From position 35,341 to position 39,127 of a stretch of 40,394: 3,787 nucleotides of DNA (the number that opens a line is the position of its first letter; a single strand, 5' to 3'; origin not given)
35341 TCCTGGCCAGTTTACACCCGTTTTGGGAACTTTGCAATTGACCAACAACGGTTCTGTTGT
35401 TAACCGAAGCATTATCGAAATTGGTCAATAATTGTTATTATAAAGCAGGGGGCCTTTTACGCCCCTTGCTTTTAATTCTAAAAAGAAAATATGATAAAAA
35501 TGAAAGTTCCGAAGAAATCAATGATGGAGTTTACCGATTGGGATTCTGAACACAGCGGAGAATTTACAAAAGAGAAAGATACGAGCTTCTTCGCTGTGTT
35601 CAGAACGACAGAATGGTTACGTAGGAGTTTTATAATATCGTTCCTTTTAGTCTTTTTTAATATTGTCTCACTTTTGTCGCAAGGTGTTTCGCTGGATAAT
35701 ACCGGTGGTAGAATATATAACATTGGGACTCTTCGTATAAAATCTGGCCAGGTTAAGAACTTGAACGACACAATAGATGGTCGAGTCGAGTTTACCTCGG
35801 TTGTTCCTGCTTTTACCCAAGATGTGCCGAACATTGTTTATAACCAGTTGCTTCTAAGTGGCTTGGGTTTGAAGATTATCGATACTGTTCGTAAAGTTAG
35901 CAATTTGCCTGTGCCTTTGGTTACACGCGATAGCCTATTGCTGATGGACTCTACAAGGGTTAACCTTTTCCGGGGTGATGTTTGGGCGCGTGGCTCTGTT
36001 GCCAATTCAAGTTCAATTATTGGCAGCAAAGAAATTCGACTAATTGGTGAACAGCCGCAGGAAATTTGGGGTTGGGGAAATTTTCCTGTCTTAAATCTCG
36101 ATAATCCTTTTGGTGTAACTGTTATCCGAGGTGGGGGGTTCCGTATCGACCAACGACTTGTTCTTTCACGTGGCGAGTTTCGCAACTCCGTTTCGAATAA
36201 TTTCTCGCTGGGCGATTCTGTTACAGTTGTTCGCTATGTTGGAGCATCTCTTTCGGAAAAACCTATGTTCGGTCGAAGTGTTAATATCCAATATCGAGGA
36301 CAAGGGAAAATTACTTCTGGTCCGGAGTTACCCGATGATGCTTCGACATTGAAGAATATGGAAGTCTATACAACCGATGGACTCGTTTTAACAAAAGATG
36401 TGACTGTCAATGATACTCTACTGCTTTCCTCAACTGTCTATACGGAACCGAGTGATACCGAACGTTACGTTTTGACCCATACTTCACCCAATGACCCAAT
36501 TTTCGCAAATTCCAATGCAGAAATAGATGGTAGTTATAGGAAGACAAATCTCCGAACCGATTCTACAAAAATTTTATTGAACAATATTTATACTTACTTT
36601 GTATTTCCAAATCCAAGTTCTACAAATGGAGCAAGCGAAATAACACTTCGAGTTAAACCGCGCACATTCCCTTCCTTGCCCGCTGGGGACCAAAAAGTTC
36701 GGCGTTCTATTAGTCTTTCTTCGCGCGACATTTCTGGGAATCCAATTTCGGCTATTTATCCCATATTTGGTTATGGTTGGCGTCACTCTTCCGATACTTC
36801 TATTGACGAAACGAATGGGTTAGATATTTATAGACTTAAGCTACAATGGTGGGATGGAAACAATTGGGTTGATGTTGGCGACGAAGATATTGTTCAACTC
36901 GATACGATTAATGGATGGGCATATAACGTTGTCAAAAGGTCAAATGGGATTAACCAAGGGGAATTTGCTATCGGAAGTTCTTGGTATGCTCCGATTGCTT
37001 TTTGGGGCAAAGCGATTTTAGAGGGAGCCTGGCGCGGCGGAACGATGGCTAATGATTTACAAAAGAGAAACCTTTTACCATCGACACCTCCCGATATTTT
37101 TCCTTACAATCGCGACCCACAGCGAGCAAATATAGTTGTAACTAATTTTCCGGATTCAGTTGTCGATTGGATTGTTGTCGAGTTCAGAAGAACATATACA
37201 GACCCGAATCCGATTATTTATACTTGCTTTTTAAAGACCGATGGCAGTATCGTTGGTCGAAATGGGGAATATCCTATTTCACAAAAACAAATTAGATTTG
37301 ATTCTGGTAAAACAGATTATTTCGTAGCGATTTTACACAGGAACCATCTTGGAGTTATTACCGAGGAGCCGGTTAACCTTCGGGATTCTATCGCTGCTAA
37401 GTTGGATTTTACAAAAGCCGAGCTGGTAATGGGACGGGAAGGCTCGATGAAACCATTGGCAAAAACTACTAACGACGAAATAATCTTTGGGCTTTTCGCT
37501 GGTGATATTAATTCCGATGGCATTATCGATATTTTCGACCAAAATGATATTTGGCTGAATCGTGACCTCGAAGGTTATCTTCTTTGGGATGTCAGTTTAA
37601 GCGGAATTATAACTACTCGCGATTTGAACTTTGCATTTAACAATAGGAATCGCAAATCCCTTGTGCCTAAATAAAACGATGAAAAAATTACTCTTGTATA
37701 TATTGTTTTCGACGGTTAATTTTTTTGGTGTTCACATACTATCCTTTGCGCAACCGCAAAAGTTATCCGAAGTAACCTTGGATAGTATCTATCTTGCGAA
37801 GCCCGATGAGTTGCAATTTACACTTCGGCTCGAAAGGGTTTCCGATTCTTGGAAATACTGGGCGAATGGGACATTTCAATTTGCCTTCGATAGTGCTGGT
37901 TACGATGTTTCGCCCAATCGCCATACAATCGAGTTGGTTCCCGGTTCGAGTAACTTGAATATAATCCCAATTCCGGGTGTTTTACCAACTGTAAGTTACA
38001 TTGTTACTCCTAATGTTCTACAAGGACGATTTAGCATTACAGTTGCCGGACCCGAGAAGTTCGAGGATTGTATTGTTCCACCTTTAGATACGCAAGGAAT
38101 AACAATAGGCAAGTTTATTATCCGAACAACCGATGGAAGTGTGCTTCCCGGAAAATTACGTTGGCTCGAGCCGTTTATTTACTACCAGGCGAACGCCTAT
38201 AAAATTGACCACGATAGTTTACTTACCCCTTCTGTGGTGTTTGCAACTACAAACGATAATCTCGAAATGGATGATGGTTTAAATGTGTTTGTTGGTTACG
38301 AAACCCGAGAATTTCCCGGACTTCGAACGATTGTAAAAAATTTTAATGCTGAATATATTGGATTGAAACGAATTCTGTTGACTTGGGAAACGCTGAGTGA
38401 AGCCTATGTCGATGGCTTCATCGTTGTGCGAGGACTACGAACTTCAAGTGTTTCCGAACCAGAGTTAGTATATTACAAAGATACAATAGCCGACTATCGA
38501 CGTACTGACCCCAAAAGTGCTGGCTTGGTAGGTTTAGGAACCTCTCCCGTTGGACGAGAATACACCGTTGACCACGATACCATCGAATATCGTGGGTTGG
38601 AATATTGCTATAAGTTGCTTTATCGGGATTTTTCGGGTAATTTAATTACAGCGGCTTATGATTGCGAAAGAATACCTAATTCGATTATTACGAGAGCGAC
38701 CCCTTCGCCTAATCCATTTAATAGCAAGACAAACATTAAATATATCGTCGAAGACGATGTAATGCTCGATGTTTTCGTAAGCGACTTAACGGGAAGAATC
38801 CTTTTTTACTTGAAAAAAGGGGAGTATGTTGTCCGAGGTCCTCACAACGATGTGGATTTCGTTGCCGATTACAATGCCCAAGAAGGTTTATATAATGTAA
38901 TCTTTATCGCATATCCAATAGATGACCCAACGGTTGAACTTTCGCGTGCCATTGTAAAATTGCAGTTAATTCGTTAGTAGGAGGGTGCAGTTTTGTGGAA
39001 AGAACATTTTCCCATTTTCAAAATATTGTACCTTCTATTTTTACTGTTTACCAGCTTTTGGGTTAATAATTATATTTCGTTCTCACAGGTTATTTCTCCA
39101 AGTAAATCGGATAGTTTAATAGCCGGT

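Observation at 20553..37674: Three adjacent CTD-less exoproteins form a private family with matching chain termini (...IEIG[N/Q]-COOH and SQ|..NTGG..)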

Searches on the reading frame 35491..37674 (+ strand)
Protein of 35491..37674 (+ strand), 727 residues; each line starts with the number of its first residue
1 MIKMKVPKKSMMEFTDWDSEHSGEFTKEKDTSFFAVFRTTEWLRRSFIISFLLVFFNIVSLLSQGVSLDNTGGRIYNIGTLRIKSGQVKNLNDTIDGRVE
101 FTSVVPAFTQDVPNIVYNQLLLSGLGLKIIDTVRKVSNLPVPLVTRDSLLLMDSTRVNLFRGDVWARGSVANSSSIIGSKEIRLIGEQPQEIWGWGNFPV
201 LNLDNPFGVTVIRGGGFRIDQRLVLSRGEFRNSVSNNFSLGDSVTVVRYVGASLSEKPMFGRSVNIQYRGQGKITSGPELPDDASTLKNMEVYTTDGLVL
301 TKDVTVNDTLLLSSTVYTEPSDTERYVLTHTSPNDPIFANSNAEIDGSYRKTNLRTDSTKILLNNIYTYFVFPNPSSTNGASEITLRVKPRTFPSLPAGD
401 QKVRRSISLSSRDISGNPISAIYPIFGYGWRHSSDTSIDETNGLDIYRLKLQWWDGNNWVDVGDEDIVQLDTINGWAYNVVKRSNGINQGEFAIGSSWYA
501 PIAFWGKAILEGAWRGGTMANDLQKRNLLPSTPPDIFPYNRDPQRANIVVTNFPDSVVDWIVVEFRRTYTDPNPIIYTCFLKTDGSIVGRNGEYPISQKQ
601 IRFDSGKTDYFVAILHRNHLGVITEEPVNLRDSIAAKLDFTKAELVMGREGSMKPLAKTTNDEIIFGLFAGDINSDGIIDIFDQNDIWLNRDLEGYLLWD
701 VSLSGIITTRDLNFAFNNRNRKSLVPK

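Call 7: search_protein_families(library=pfam, proteins=[window:35491-37674:+], max_evalue=0.01)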
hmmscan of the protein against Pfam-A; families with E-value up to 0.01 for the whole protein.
window:35491-37674:+ (727 aa): 0 families

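Call 8: search_protein_families(library=ncbifam, proteins=[window:35491-37674:+], max_evalue=0.01)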
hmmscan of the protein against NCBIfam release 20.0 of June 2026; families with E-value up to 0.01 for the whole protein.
window:35491-37674:+ (727 aa): 0 families

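Call 27: find_homologous_proteins(query=window:35491-37674:+, max_evalue=0.001)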
Query window:35491-37674:+ (727 aa): 50 proteins with E <= 0.001 among 8000 candidates.
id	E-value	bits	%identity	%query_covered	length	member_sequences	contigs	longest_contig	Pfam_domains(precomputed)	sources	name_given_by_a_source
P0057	0.0e+0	1500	88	100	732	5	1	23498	-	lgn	-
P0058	0.0e+0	1394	84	100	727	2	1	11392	-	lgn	-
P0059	0.0e+0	1289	82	94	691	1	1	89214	-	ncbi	-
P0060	0.0e+0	1082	67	94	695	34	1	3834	-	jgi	-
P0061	0.0e+0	1062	65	94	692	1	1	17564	-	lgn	-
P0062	0.0e+0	1056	65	94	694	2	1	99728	-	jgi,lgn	jgi:hypothetical protein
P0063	0.0e+0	1049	64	95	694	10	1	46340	-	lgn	-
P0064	0.0e+0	1048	65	95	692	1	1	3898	-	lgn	-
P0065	0.0e+0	1046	66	94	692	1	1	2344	-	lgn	-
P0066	0.0e+0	1045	65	94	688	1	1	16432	-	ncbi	ncbi:MAG: hypothetical protein ACUVQ1_08435 [Candidatus Kapaibacteriales bacterium]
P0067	0.0e+0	1039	64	94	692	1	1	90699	-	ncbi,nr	ncbi:MAG: hypothetical protein N2560_06180 [Ignavibacteria bacterium]|nr:hypothetical protein [Ignav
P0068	0.0e+0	1035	64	94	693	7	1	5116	-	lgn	-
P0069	0.0e+0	1032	66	93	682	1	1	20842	-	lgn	-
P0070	0.0e+0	1029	62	95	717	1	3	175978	-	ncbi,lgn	-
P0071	0.0e+0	1027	65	94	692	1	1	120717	-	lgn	-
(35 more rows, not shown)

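Call 60: search_protein_families(library=pfam, alignment_id=A2, max_evalue=1)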
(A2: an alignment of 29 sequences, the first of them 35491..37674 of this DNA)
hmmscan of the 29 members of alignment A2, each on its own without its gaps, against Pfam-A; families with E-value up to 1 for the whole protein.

A. member 1, window:35491-37674:+ (727 aa): 1 family
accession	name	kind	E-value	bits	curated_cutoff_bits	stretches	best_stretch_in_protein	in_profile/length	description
PF18790.7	KfrB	-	0.032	14.7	25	1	241-273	19-51/54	KfrB Domain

B. families by the number of members that match (of 29 scanned): 15 families
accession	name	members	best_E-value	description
PF00404.24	Dockerin_1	8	4.2e-07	Dockerin type I domain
PF18790.7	KfrB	2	0.032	KfrB Domain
PF02369.22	Big_1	1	1.7e-09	Bacterial Ig-like domain (group 1)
PF13860.13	FlgD_ig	1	1.3e-06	FlgD Ig-like domain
PF09134.16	Invasin_D3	1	2.9e-05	Invasin, domain 3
PF18962.6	Por_Secre_tail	1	0.00011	Secretion system C-terminal sorting domain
PF13620.12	CarboxypepD_reg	1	0.0012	Carboxypeptidase regulatory-like domain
PF13585.12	CHU_C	1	0.0012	CHU_C Type IX secretion signal domain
PF04377.21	ATE_C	1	0.042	Arginine-tRNA-protein transferase, C terminus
PF13517.12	FG-GAP_3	1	0.045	FG-GAP-like repeat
PF05594.20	Fil_haemagg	1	0.14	Haemagglutinin repeat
PF05347.21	Complex1_LYR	1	0.24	Complex 1 protein (LYR family)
PF20585.4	Pectate_lyase_5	1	0.3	Putative pectate lyase-like adhesive domain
PF14217.11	DUF4327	1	0.33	Domain of unknown function (DUF4327)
PF13202.12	EF-hand_5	1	0.69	EF hand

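Call 62: search_solved_structures(query=A2, max_evalue=10)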
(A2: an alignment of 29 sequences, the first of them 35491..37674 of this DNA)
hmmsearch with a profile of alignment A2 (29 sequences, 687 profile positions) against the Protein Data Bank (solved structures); distinct sequences matched with E-value up to 10: 2.
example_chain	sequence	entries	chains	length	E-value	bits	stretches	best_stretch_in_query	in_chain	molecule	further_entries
9h2q_B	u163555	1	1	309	0.39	11.8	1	560-674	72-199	Autophagy-related protein 16-1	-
1yg2_A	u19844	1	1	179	1.1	10.3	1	370-406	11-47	gene activator AphA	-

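Call 80: predict_structure(alignment_id=A6)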
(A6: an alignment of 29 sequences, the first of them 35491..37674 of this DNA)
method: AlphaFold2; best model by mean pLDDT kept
length: 727 residues; sequences in the alignment: 29
mean_pLDDT: 81.5   pTM: 0.63
mean pLDDT of the five models: 81.5, 80.5, 78.9, 78.6, 78.4
residues with pLDDT >= 90: 342; 70-90: 236; 50-70: 64; < 50: 85
segments of 3 or more residues with pLDDT < 50: 1-32, 63-71, 513-517, 691-727
pLDDT, mean of each block of 10 residues (from residue 1): 36 36 39 55 79 75 42 72 72 84 88 92 93 81 94 92 95 95 95 96 97 93 98 96 97 97 97 97 97 97 98 97 93 95 96 93 97 93 96 89 94 94 95 86 85 89 87 92 83 78 83 52 65 78 82 78 90 90 86 81 77 85 87 66 86 79 81 68 66 45 38 33 33
secondary structure, 60 per line:
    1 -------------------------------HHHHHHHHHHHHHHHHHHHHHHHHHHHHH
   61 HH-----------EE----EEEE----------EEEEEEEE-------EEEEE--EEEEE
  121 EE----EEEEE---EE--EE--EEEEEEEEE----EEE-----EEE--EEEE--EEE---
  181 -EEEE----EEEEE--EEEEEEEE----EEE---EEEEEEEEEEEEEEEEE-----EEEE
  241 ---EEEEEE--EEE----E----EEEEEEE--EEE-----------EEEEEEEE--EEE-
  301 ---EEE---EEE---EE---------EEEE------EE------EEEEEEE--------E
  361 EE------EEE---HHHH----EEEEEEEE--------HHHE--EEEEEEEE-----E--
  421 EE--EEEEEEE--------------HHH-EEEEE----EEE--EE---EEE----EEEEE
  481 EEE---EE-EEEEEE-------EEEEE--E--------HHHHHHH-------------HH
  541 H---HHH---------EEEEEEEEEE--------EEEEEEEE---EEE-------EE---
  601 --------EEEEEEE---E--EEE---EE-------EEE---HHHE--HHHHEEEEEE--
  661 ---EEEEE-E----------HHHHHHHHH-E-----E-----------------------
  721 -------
elements in order (helices of 4 or more, strands of 3 or more residues): H32-62 E80-83 E94-101 E109-113 E116-122 E127-131 E143-151 E156-158 E164-166 E169-172 E175-177 E182-185 E190-194 E197-204 E209-211 E215-231 E237-240 E244-249 E252-254 E264-270 E273-275 E287-294 E297-299 E304-306 E310-312 E327-330 E345-351 E360-362 E369-371 H375-378 E383-390 E405-412 E425-431 E450-454 E459-461 E469-471 E476-483 E490-495 E503-507 H519-525 E557-566 E575-582 E586-588 E609-615 E622-624 E637-639 H649-652 E653-658 E664-668 H681-689

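Call 83: fold_search(model_id=the predicted structure, library=pdb)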
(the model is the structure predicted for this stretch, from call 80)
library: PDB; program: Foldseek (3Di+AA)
matches with E <= 10: 505; with E <= 0.001: 0
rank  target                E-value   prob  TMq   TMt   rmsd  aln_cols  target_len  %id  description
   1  3g5b                  7.5e-02  0.35  0.12  0.19  16.6       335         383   10  The structure of UNC5b cytoplasmic domain (released 2009-04-07)
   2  6h6m_A                9.4e-02  0.09  0.07  0.12  21.0       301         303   12  CR10 murine norovirus protruding domain in complex with the CD300lf receptor and glycochenodeoxycholate (GCDCA) (released 2019-08-14)
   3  2iho_A                1.1e-01  0.10  0.07  0.14  19.5       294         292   12  Crystal structure of MOA, a lectin from the mushroom Marasmius oreades in complex with the trisaccharide Gal(1,3)Gal(1 (released 2007-05-22)
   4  3fax_A                1.6e-01  0.23  0.07  0.07  18.8       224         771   11  The crystal structure of GBS pullulanase SAP in complex with maltotetraose (released 2009-04-14)
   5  6atk_C                2.0e-01  0.30  0.07  0.06  13.8       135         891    9  Crystal structure of the human coronavirus 229E spike protein receptor binding domain in complex with human aminopepti (released 2017-12-06)
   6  7vpq_E                2.5e-01  0.25  0.07  0.06  16.1       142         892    9  Structures of a deltacoronavirus spike protein bound to porcine and human receptors indicate the risk of virus adaptat (released 2022-03-16)
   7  9cam_A                2.6e-01  0.47  0.08  0.06  15.8       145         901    7  Aminopeptidase N close state (released 2025-08-06)
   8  4q1v_A                2.6e-01  0.04  0.07  0.07  18.1       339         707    9  Crystal structure of a putative dipeptidyl aminopeptidase IV (BACOVA_01349) from Bacteroides ovatus ATCC 8483 at 2.48  (released 2014-05-07)
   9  7vpq_A                2.7e-01  0.25  0.07  0.06  13.8       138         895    9  Structures of a deltacoronavirus spike protein bound to porcine and human receptors indicate the risk of virus adaptat (released 2022-03-16)
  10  4fyq_A                3.0e-01  0.23  0.07  0.06  16.0       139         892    9  Human aminopeptidase N (CD13) (released 2012-09-05)
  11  5mu9_A                3.1e-01  0.07  0.07  0.14  19.1       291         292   12  MOA-E-64 complex (released 2017-07-12)
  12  7xy1_A                3.4e-01  0.11  0.14  0.18  17.9       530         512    9  Cryo-EM structure of Klebsiella phage Kp9 type I tail fiber gp42 in vitro (released 2023-06-07)
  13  9k4a_A                3.6e-01  0.10  0.14  0.15  16.5       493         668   10  Cryo-EM structure of depolymerase S2-4 from Klebsiella phage K64-1 (released 2026-03-25)
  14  4fyr_A                3.8e-01  0.21  0.07  0.06  16.0       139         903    9  Human aminopeptidase N (CD13) in complex with bestatin (released 2012-09-05)
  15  7vcr_A                3.8e-01  0.09  0.09  0.13  19.2       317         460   11  Crystal Structure of PitA fragment from pilus islet-2 of Streptococcus oralis (released 2022-06-01)
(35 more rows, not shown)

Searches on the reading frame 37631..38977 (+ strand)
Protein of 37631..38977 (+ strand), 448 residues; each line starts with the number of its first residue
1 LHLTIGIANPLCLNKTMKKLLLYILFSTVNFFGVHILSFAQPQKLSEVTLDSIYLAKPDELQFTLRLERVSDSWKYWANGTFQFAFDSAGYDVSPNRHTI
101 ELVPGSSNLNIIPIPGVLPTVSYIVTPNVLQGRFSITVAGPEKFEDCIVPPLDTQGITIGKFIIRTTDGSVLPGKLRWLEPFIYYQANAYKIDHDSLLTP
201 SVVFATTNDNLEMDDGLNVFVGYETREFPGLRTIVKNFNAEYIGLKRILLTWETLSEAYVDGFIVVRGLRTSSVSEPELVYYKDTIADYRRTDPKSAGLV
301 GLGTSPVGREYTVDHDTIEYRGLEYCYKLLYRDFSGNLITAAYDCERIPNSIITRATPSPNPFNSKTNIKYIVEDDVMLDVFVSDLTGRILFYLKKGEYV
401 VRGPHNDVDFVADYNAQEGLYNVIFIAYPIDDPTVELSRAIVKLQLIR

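Call 7: search_protein_families(library=pfam, proteins=[window:37631-38977:+], max_evalue=0.01)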
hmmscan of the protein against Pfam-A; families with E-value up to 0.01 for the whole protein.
window:37631-38977:+ (448 aa): 0 families

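Call 8: search_protein_families(library=ncbifam, proteins=[window:37631-38977:+], max_evalue=0.01)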
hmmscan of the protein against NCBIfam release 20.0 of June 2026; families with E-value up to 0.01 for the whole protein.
window:37631-38977:+ (448 aa): 0 families

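Call 59: search_protein_families(library=pfam, alignment_id=A5, max_evalue=1)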
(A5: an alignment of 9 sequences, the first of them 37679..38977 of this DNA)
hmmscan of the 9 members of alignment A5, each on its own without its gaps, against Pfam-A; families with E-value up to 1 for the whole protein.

A. member 1, window:37679-38977:+ (432 aa): 1 family
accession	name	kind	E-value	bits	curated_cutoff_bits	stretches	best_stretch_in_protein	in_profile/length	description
PF23214.1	SH3_CYT4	-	0.13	12.3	27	1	362-397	20-55/73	Mitochondrial protein cyt-4 SH3 domain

B. families by the number of members that match (of 9 scanned): 3 families
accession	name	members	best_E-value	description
PF18962.6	Por_Secre_tail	2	0.001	Secretion system C-terminal sorting domain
PF16392.11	DUF5001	1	0.12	Ig-like domain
PF23214.1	SH3_CYT4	1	0.13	Mitochondrial protein cyt-4 SH3 domain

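Call 61: search_solved_structures(query=A5, max_evalue=10)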
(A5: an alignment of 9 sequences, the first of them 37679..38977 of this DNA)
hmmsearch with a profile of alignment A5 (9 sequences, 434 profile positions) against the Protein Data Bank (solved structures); distinct sequences matched with E-value up to 10: 2.
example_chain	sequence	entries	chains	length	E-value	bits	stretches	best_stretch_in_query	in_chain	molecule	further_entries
6v39_I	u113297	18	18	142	0.94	11.4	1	364-413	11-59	50S ribosomal protein L13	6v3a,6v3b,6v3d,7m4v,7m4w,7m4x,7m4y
6yhs_F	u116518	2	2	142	1.1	11.2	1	364-413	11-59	50S ribosomal protein L13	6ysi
